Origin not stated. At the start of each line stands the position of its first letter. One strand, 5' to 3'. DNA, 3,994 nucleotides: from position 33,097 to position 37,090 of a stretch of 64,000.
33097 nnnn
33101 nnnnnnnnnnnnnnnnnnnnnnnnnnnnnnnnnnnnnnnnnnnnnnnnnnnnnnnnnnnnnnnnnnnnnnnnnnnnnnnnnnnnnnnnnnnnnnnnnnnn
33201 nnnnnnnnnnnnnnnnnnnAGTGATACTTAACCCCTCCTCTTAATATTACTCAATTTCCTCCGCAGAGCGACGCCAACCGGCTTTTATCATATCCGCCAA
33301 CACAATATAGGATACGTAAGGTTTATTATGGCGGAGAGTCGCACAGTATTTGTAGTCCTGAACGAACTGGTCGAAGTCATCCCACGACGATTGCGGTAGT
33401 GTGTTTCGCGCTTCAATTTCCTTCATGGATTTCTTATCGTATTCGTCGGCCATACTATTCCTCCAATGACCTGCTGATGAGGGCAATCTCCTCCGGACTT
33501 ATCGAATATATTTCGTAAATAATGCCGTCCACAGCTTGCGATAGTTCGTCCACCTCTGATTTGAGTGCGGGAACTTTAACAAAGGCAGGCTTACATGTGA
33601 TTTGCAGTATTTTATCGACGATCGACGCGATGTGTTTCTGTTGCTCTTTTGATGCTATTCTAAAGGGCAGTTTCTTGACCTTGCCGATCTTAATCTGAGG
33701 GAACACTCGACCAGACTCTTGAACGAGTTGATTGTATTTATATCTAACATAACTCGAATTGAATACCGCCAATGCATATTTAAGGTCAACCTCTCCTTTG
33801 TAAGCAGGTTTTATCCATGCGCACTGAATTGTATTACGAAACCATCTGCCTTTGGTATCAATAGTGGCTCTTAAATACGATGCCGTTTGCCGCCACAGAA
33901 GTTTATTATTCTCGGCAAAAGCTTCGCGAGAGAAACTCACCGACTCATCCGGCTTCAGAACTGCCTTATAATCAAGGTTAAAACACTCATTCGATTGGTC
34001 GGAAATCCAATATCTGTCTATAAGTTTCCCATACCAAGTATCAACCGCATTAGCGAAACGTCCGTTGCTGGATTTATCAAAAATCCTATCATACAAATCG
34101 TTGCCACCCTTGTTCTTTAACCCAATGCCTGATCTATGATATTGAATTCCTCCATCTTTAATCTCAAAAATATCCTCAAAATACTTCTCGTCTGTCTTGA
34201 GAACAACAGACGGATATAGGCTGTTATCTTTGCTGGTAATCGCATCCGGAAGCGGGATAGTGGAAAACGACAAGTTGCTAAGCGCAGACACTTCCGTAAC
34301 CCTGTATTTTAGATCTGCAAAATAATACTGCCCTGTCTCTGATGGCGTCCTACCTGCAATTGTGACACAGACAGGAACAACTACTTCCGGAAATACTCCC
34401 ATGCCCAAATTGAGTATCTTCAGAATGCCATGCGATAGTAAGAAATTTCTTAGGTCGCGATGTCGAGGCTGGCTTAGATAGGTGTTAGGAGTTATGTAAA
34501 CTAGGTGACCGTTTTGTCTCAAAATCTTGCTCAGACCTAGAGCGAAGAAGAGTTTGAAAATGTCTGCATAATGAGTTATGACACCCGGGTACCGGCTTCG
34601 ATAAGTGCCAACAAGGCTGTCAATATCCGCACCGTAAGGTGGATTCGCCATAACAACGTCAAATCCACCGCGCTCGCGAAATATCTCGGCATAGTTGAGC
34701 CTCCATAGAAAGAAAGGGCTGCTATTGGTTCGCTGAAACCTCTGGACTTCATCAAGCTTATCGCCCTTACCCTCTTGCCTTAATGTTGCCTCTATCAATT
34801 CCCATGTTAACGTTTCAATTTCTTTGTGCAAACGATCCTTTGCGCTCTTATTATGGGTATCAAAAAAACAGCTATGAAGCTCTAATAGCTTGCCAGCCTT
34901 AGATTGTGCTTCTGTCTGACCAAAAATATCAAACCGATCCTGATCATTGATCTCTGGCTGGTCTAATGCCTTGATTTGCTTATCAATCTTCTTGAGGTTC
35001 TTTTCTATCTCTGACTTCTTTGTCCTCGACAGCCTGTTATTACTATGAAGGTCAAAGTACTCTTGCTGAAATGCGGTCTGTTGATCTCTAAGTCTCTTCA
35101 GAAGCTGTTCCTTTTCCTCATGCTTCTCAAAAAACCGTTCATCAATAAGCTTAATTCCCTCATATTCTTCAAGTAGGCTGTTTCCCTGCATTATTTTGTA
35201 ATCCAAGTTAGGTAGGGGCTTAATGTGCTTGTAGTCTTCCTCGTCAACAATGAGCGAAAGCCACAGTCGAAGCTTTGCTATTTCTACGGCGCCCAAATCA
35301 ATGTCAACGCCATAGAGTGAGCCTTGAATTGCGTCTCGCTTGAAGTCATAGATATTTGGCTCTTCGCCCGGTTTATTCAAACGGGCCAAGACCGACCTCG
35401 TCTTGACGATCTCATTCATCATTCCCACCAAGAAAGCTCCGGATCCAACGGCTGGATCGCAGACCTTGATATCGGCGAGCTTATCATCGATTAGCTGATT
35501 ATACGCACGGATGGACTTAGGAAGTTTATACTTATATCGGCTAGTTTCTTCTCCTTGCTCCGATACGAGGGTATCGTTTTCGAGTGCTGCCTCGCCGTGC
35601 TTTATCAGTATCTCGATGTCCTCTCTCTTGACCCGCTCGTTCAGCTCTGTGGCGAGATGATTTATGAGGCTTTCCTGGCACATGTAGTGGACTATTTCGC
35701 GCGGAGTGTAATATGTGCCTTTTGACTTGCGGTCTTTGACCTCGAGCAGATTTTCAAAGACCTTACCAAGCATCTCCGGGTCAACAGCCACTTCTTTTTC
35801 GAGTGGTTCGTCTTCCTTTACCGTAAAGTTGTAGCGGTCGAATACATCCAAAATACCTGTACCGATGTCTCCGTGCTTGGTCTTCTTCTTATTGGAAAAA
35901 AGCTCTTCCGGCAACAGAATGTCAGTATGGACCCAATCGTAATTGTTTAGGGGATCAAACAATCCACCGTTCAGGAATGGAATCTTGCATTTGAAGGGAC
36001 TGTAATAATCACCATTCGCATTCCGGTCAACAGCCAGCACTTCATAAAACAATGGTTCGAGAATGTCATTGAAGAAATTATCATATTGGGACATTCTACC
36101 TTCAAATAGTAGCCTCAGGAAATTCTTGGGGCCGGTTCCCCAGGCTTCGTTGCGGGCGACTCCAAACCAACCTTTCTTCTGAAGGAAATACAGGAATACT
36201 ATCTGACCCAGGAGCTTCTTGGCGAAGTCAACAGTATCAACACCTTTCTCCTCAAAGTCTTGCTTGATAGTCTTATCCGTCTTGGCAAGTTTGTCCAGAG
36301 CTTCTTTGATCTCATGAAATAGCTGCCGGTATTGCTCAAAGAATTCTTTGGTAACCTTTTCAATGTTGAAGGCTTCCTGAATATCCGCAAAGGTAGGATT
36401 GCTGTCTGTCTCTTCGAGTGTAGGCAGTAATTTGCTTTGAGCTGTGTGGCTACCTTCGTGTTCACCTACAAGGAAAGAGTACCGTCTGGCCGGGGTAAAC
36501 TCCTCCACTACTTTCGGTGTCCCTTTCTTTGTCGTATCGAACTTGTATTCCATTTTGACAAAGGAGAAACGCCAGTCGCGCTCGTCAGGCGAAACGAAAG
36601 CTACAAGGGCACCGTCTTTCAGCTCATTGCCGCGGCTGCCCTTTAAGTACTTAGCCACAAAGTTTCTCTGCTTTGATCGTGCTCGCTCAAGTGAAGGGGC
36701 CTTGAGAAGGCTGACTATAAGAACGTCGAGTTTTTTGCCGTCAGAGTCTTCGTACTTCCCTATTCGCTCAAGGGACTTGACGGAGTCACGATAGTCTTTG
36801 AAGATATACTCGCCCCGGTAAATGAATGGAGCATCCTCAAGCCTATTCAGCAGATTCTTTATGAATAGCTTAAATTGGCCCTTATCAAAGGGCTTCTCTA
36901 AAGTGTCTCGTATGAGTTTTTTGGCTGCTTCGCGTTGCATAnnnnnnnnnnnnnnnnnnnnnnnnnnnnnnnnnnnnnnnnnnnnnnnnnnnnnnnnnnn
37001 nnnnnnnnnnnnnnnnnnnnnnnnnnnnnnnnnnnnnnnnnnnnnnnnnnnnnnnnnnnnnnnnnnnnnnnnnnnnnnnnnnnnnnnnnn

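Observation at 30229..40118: Four-gene coupled operon (PLD-SNF2 helicase, PglX/Eco57I-like methyltransferase, 68-aa protein, PHP-ABC/SMC ATPase): candidate composite defence system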

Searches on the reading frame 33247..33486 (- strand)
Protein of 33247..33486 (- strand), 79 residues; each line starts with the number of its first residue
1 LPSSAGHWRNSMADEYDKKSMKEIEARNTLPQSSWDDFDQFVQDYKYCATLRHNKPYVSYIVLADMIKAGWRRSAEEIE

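Call 3: search_protein_families(library=pfam, proteins=[window:33247-33486:-], max_evalue=0.01)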
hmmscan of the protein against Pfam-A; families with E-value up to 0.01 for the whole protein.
window:33247-33486:- (79 aa): 0 families

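Call 4: search_protein_families(library=padloc, proteins=[window:33247-33486:-], max_evalue=0.01)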
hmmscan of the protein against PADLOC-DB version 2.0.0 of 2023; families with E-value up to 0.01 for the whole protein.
window:33247-33486:- (79 aa): 0 families

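Call 5: search_protein_families(library=ncbifam, proteins=[window:33247-33486:-], max_evalue=0.01)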
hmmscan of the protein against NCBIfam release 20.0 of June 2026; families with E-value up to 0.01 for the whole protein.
window:33247-33486:- (79 aa): 0 families

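Call 80: search_protein_families(library=padloc, proteins=[L162:12487-15561:+], max_evalue=0.001)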
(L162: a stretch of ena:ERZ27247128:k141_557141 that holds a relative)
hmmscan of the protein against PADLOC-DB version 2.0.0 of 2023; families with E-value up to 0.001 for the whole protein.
L162:12487-15561:+ (1024 aa): 12 families
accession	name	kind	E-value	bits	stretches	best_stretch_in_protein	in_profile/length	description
PDLC02208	Ppl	-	2e-24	83.8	2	878-1015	755-888/894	-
PDLC04135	mad3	-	3.5e-17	61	2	653-981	128-342/374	mads_3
PDLC02979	AriA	-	2.9e-12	45.1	1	333-964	19-372/373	-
PDLC02980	AriA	-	6.3e-10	37.5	1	844-964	191-302/304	-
PDLC04140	mad8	-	1.9e-08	32.2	1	324-514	13-148/314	mads_8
PDLC03878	NsnB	-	1.5e-06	26.2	1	885-964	201-280/345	-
PDLC04182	HEC-01A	-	3.1e-06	24.4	0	912-974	294-360/406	-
PDLC04175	HEC-01A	-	6.6e-06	23.4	1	885-984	233-331/363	-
PDLC04164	AriA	-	9.6e-06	23.3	1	889-965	158-236/253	-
PDLC03865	LmuB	-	7e-05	19.2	1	459-746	558-823/1007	-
PDLC04174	HEC-01A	-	8.7e-05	19.9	1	885-983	131-230/264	-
PDLC04177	HEC-01A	-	0.00019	18.6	0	910-985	285-362/393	-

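Call 83: search_protein_families(library=ncbifam, proteins=[L162:12487-15561:+], max_evalue=0.00001)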
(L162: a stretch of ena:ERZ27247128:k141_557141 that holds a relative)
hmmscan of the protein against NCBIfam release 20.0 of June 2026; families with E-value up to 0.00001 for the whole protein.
L162:12487-15561:+ (1024 aa): 4 families
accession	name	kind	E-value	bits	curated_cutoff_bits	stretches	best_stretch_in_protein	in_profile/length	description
NF045780.1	TrlF_fam_ATP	equivalog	9.1e-180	600.5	350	1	11-1019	1-943/944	TrlF family AAA-like ATPase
NF045781.1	Spaf1101_AAA_ATP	equivalog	3.4e-33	115.1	475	1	916-1021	730-834/836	Spaf_1101 family AAA-like ATPase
NF042955.1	Ppl_antiphage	equivalog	1.8e-25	89.1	1000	1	534-1015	399-878/882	anti-phage protein Ppl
TIGR03608.1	L_ocin_972_ABC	subfamily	2.1e-09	37.1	254.85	0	899-969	133-201/206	putative bacteriocin export ABC transporter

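Call 92: search_protein_families(library=pfam, proteins=[P0280, P0379, P0303, P0363, L166:6224-7018:+, L167:3032-5995:+], max_evalue=0.001)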
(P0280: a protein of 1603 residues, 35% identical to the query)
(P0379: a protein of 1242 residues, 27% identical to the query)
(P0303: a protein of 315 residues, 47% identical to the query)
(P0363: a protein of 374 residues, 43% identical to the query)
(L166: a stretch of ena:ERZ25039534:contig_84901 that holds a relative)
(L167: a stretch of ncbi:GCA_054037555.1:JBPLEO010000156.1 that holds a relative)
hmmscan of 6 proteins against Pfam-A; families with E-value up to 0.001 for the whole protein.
P0280 (1603 aa): 2 families
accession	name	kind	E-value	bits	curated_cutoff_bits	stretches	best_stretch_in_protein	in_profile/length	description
PF01258.23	zf-dskA_traR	-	3e-06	27.5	24.9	0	67-77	22-32/36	Prokaryotic dksA/traR C4-type zinc finger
PF00757.25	Furin-like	-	8.9e-06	26.1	26.8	0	269-369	44-142/147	Furin-like cysteine rich region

P0379 (1242 aa): 6 families
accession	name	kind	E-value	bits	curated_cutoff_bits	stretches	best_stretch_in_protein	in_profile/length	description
PF04471.18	Mrr_cat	-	6.8e-09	36.3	21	0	411-472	9-72/115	Restriction endonuclease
PF17928.6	TetR_C_22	-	7.5e-09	36.4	26.4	0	227-275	56-104/113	Tetracyclin repressor-like, C-terminal domain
PF07299.16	EF-G-binding_N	-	2.3e-08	34.8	27.1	0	237-275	39-78/83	Elongation factor G-binding protein, N-terminal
PF13374.12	TPR_10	-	7.6e-08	32.6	27.5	0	71-92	1-22/42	Tetratricopeptide repeat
PF03448.22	MgtE_N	-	2.8e-06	28.2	25.9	0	425-459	66-100/102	MgtE intracellular N domain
PF01610.23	DDE_Tnp_ISL3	-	0.00075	19.8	23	0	408-452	12-55/240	Transposase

P0303 (315 aa): 2 families
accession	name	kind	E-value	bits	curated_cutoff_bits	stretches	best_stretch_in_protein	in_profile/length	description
PF13392.12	HNH_3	-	4.3e-06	26.7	24.8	1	44-80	5-40/46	HNH endonuclease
PF02042.20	RWP-RK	-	3.4e-05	24.1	29.3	0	145-168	16-39/49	RWP-RK domain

P0363 (374 aa): 1 family
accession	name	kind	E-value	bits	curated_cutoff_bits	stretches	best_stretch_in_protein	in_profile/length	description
PF02042.20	RWP-RK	-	9.8e-06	25.8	29.3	0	194-216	17-39/49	RWP-RK domain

L166:6224-7018:+ (265 aa): 0 families

L167:3032-5995:+ (988 aa): 0 families

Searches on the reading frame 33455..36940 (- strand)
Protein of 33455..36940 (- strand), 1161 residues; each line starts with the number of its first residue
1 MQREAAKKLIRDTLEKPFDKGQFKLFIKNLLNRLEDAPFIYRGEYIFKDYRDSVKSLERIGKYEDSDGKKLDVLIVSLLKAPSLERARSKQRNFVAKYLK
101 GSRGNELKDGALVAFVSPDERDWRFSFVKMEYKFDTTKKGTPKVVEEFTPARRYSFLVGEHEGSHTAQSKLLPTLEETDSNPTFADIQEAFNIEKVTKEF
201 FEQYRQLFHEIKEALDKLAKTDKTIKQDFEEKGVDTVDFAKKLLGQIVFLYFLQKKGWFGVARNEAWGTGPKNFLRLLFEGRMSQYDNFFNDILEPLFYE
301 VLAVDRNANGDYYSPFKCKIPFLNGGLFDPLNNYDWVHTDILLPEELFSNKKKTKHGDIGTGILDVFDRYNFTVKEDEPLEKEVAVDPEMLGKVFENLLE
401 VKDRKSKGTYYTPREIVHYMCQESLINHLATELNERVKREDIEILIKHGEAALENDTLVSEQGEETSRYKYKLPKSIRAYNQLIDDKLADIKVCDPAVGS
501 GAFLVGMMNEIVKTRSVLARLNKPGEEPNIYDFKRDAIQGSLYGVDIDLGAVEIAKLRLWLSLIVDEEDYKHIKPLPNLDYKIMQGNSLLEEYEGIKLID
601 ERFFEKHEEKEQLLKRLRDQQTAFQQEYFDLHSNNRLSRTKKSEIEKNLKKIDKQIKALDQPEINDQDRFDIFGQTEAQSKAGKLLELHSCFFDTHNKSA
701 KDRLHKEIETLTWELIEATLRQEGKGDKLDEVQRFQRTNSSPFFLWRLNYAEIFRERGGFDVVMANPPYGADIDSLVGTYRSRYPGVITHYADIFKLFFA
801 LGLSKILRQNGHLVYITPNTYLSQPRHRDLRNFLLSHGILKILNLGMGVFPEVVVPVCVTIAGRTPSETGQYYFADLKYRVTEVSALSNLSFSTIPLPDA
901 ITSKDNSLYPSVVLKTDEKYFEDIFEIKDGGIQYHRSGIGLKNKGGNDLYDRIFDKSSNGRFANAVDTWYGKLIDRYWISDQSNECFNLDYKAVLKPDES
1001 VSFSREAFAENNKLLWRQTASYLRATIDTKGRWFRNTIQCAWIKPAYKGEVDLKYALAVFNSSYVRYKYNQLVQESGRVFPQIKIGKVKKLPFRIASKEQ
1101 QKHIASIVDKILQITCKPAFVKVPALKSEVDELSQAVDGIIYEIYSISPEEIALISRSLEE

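Call 3: search_protein_families(library=pfam, proteins=[window:33455-36940:-], max_evalue=0.01)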
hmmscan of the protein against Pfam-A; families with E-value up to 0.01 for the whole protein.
window:33455-36940:- (1161 aa): 6 families
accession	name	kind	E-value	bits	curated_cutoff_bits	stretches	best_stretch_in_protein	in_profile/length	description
PF07669.17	Eco57I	-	4.2e-27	95.7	25.3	2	724-845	47-165/171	Eco57I restriction-modification methylase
PF02384.22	N6_Mtase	-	4.3e-16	59.6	20.4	2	756-891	122-261/311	N-6 DNA Methylase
PF12950.13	TaqI_C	-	7.7e-11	42.7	26.5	1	1005-1092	33-117/118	TaqI-like C-terminal specificity domain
PF20473.4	MmeI_Mtase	-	1.9e-07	30.9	27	1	484-592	14-121/259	MmeI, DNA-methyltransferase domain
PF09602.15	PhaP_Bmeg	-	0.0023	18.4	28.3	1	192-246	30-84/168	Polyhydroxyalkanoic acid inclusion protein (PhaP_Bmeg)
PF13864.11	Enkurin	-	0.0069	17.3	23.6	1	605-661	32-90/92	Calmodulin-binding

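Call 4: search_protein_families(library=padloc, proteins=[window:33455-36940:-], max_evalue=0.01)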
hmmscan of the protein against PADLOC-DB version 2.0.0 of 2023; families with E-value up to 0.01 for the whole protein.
window:33455-36940:- (1161 aa): 65 families (the best 25 are shown)
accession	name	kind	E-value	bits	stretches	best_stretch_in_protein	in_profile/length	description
PDLC03596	REase_MTase_IIG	-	4.7e-254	844.2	4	1-435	1-456/1148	Type IIG restriction enzyme-methyltransferase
PDLC03601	REase_MTase_IIG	-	1e-53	180.6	2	174-590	185-557/1110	Type IIG restriction enzyme-methyltransferase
PDLC03612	REase_MTase_IIG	-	4.6e-51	172.1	3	530-879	584-930/1247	Type IIG restriction enzyme-methyltransferase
PDLC02643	DrmMI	-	1.5e-26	90.6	1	486-820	597-935/1347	DrmMI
PDLC03609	REase_MTase_IIG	-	1.4e-25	87.3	2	402-592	367-534/1066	Type IIG restriction enzyme-methyltransferase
PDLC03628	REase_MTase_IIG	-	1.2e-22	77.9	2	187-430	152-360/1100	Type IIG restriction enzyme-methyltransferase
PDLC03348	MTase_II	-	6.4e-21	72.5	1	756-869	343-458/727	Type II methyltransferase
PDLC03604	REase_MTase_IIG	-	4.6e-20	69.3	2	484-597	383-509/1011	Type IIG restriction enzyme-methyltransferase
PDLC02521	PglX|PglXI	-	1.9e-17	60.5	2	746-877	470-602/1174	PglX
PDLC03629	REase_MTase_IIG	-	1.3e-16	57.6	1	467-595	414-541/1182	Type IIG restriction enzyme-methyltransferase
PDLC02638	DrmMI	-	1.6e-16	57.7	1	486-771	595-883/935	DrmMI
PDLC03335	MTase_II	-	3.5e-16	57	1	747-905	183-344/607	Type II methyltransferase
PDLC04134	mad2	-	1.2e-15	55.3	2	756-878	354-460/492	mads_2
PDLC03627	REase_MTase_IIG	-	2.1e-15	53.6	1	385-562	327-481/1136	Type IIG restriction enzyme-methyltransferase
PDLC03021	MTase_I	-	6.2e-15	53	3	757-851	270-363/491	Type I methyltransferase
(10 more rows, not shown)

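Call 5: search_protein_families(library=ncbifam, proteins=[window:33455-36940:-], max_evalue=0.01)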
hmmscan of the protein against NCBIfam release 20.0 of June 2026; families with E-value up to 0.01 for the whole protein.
window:33455-36940:- (1161 aa): 6 families
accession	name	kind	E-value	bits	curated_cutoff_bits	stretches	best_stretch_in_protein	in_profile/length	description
NF033452.1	BREX_1_MTaseX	exception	8.4e-28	96.8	500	1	411-877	254-631/1210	BREX-1 system adenine-specific DNA-methyltransferase PglX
NF033455.1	BREX_6_MTaseX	exception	1.2e-13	49.5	900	2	453-561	291-398/1319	BREX-6 system adenine-specific DNA-methyltransferase PglX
NF033451.1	BREX_2_MTaseX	equivalog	5.6e-13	47.5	400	1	487-618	221-334/1185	BREX-2 system adenine-specific DNA-methyltransferase PglX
TIGR02987.1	met_A_Alw26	exception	2.5e-08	33.1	353.5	0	783-880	166-263/523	Alw26I/Eco31I/Esp3I family type II restriction adenine-specific DNA-methyltransferase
NF047738.1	antiphage_MADS2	equivalog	5.6e-08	31.5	720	0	478-557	321-403/654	methylation-associated defense system DNA methyltransferase MAD2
NF033454.1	BREX_5_MTaseX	exception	9.3e-07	26.8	900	1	397-564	212-369/1404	BREX-5 system adenine-specific DNA-methyltransferase PglX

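Call 32: search_solved_structures(query=window:33458-36940:-, max_evalue=0.01)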
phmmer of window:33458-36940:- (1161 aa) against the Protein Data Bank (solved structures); distinct sequences matched with E-value up to 0.01: 2.
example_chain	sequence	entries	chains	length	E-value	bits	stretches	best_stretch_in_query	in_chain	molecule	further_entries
7lni_A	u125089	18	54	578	1.4e-10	42.8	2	384-428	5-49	Site-specific DNA-methyltransferase (adenine-specific)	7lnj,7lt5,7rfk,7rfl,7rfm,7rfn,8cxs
8cxz_A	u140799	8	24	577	1.8e-10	42.4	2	384-428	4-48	Site-specific DNA-methyltransferase (adenine-specific)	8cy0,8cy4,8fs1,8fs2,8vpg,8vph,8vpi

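Call 80: search_protein_families(library=padloc, proteins=[L162:12487-15561:+], max_evalue=0.001)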
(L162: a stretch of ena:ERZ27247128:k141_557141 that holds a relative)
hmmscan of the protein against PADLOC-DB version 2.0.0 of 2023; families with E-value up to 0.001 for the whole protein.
L162:12487-15561:+ (1024 aa): 12 families
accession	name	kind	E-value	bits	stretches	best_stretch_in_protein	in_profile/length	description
PDLC02208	Ppl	-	2e-24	83.8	2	878-1015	755-888/894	-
PDLC04135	mad3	-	3.5e-17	61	2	653-981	128-342/374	mads_3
PDLC02979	AriA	-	2.9e-12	45.1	1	333-964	19-372/373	-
PDLC02980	AriA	-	6.3e-10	37.5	1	844-964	191-302/304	-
PDLC04140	mad8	-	1.9e-08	32.2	1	324-514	13-148/314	mads_8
PDLC03878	NsnB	-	1.5e-06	26.2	1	885-964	201-280/345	-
PDLC04182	HEC-01A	-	3.1e-06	24.4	0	912-974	294-360/406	-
PDLC04175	HEC-01A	-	6.6e-06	23.4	1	885-984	233-331/363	-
PDLC04164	AriA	-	9.6e-06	23.3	1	889-965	158-236/253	-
PDLC03865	LmuB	-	7e-05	19.2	1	459-746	558-823/1007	-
PDLC04174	HEC-01A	-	8.7e-05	19.9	1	885-983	131-230/264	-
PDLC04177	HEC-01A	-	0.00019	18.6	0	910-985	285-362/393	-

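Call 83: search_protein_families(library=ncbifam, proteins=[L162:12487-15561:+], max_evalue=0.00001)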
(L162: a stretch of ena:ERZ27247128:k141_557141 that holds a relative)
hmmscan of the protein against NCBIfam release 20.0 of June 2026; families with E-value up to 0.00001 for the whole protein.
L162:12487-15561:+ (1024 aa): 4 families
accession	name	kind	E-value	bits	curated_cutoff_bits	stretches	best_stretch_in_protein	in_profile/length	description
NF045780.1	TrlF_fam_ATP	equivalog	9.1e-180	600.5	350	1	11-1019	1-943/944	TrlF family AAA-like ATPase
NF045781.1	Spaf1101_AAA_ATP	equivalog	3.4e-33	115.1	475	1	916-1021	730-834/836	Spaf_1101 family AAA-like ATPase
NF042955.1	Ppl_antiphage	equivalog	1.8e-25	89.1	1000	1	534-1015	399-878/882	anti-phage protein Ppl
TIGR03608.1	L_ocin_972_ABC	subfamily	2.1e-09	37.1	254.85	0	899-969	133-201/206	putative bacteriocin export ABC transporter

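Call 92: search_protein_families(library=pfam, proteins=[P0280, P0379, P0303, P0363, L166:6224-7018:+, L167:3032-5995:+], max_evalue=0.001)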
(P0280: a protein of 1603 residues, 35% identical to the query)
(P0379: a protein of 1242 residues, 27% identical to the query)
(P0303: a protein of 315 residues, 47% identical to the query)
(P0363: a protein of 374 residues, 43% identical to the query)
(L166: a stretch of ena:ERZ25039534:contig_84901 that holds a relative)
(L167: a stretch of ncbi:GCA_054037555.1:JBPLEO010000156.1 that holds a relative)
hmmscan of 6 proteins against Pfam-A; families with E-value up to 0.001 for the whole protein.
P0280 (1603 aa): 2 families
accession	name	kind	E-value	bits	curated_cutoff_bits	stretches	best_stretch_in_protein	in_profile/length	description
PF01258.23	zf-dskA_traR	-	3e-06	27.5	24.9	0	67-77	22-32/36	Prokaryotic dksA/traR C4-type zinc finger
PF00757.25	Furin-like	-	8.9e-06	26.1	26.8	0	269-369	44-142/147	Furin-like cysteine rich region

P0379 (1242 aa): 6 families
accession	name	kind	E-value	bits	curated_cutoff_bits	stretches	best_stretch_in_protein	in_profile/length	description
PF04471.18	Mrr_cat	-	6.8e-09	36.3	21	0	411-472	9-72/115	Restriction endonuclease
PF17928.6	TetR_C_22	-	7.5e-09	36.4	26.4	0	227-275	56-104/113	Tetracyclin repressor-like, C-terminal domain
PF07299.16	EF-G-binding_N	-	2.3e-08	34.8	27.1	0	237-275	39-78/83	Elongation factor G-binding protein, N-terminal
PF13374.12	TPR_10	-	7.6e-08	32.6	27.5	0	71-92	1-22/42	Tetratricopeptide repeat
PF03448.22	MgtE_N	-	2.8e-06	28.2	25.9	0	425-459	66-100/102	MgtE intracellular N domain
PF01610.23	DDE_Tnp_ISL3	-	0.00075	19.8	23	0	408-452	12-55/240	Transposase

P0303 (315 aa): 2 families
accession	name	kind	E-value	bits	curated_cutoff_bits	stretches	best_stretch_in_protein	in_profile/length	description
PF13392.12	HNH_3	-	4.3e-06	26.7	24.8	1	44-80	5-40/46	HNH endonuclease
PF02042.20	RWP-RK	-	3.4e-05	24.1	29.3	0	145-168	16-39/49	RWP-RK domain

P0363 (374 aa): 1 family
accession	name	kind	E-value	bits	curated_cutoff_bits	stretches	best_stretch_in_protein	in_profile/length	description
PF02042.20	RWP-RK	-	9.8e-06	25.8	29.3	0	194-216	17-39/49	RWP-RK domain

L166:6224-7018:+ (265 aa): 0 families

L167:3032-5995:+ (988 aa): 0 families
